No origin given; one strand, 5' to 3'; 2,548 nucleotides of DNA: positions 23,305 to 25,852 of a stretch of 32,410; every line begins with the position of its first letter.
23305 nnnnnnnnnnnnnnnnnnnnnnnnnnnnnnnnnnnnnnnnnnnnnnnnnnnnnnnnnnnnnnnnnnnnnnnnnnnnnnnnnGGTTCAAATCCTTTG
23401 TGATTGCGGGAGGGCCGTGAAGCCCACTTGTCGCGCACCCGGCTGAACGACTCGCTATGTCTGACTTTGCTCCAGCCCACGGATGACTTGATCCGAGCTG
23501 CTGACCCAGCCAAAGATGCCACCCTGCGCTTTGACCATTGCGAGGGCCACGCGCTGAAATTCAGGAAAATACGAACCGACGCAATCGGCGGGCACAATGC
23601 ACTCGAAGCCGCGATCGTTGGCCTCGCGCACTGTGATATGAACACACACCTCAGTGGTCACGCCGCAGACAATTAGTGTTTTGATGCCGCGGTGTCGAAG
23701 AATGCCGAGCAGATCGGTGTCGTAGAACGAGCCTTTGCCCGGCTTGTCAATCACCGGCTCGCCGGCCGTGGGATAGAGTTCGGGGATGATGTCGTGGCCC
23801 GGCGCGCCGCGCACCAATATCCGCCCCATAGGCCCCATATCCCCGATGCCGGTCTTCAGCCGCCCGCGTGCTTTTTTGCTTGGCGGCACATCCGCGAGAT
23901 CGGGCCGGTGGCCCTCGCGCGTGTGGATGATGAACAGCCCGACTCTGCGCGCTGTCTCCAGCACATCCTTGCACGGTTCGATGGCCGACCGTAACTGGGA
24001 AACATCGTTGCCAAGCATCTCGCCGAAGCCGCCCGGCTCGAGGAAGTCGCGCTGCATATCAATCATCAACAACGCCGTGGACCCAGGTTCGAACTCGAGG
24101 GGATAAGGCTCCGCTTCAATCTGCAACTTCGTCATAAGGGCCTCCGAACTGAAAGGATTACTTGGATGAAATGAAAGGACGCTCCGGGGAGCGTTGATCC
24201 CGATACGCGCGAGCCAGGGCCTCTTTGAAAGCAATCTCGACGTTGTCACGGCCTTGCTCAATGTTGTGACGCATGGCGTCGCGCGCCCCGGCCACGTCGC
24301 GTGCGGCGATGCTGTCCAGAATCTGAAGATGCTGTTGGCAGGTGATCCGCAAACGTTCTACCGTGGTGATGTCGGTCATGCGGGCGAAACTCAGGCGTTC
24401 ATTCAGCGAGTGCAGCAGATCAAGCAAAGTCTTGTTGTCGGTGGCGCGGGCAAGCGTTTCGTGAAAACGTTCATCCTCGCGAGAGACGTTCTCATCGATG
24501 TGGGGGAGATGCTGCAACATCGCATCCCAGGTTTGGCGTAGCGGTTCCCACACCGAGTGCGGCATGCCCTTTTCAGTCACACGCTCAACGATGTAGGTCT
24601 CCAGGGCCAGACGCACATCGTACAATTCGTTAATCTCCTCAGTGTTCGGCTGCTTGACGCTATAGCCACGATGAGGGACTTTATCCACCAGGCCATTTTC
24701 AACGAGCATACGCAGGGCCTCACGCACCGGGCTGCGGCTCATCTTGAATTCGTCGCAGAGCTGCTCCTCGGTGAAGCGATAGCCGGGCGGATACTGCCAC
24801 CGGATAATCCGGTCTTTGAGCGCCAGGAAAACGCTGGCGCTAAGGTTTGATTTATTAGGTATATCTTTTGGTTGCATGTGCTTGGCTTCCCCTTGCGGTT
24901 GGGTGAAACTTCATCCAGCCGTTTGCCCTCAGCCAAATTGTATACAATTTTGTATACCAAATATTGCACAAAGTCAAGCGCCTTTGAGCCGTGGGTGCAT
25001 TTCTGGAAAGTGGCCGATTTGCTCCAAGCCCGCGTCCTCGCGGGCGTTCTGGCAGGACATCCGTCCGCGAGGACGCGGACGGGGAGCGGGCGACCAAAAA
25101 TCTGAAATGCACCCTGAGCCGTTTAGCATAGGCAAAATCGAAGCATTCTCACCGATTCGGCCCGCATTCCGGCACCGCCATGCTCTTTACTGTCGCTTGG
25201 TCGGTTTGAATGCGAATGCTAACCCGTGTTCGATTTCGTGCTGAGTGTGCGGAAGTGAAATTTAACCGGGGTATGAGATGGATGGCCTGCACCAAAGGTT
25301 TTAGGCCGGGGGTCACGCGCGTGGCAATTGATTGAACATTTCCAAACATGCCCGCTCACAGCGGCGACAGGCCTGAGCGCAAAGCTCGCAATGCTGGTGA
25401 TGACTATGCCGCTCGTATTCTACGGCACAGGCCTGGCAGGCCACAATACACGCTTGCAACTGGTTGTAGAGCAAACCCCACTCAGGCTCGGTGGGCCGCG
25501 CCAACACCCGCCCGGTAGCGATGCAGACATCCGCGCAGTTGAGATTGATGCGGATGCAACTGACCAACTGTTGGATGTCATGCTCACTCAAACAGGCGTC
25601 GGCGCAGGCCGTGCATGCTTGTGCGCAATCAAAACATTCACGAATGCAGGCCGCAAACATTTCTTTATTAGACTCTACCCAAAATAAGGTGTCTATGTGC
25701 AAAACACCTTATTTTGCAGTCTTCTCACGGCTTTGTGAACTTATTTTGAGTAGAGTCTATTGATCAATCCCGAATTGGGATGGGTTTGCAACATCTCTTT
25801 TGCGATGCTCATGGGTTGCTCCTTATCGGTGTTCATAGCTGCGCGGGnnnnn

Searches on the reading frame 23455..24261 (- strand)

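Call 15: search_protein_families(library=pfam, proteins=[window:23455-24261:-])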
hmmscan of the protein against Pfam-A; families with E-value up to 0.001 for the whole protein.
window:23455-24261:- (268 aa): 1 family
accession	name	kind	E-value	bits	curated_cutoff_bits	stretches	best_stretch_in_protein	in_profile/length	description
PF00857.26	Isochorismatase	-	3.4e-45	154.7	27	1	62-255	1-172/175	Isochorismatase domain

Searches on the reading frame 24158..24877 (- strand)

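Call 15: search_protein_families(library=pfam, proteins=[window:24158-24877:-])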
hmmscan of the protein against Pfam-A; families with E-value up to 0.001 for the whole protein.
window:24158-24877:- (239 aa): 4 families
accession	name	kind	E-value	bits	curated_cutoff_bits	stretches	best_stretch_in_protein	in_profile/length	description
PF07729.17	FCD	-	1.4e-23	84.1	24.3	1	84-207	1-124/125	FCD domain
PF00392.27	GntR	-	5.2e-14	52.1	27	1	13-73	2-63/64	Bacterial regulatory proteins, gntR family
PF01022.26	HTH_5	-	0.0004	20.7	22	0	39-66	20-47/47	Bacterial regulatory protein, arsR family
PF01726.22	LexA_DNA_bind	-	0.0007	19.8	23.7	0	15-70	10-62/65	LexA DNA binding domain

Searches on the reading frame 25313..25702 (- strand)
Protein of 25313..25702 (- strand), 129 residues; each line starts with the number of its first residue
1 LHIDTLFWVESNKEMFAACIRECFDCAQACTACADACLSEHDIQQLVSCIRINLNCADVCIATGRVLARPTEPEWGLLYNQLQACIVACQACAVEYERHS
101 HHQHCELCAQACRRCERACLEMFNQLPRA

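Call 15: search_protein_families(library=pfam, proteins=[window:25313-25702:-])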
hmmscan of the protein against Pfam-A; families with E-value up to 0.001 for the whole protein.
window:25313-25702:- (129 aa): 1 family
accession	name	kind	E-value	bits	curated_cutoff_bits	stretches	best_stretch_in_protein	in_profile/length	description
PF03860.21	DUF326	-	2.2e-10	40.5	20.4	1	102-122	1-21/21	Domain of Unknown Function (DUF326)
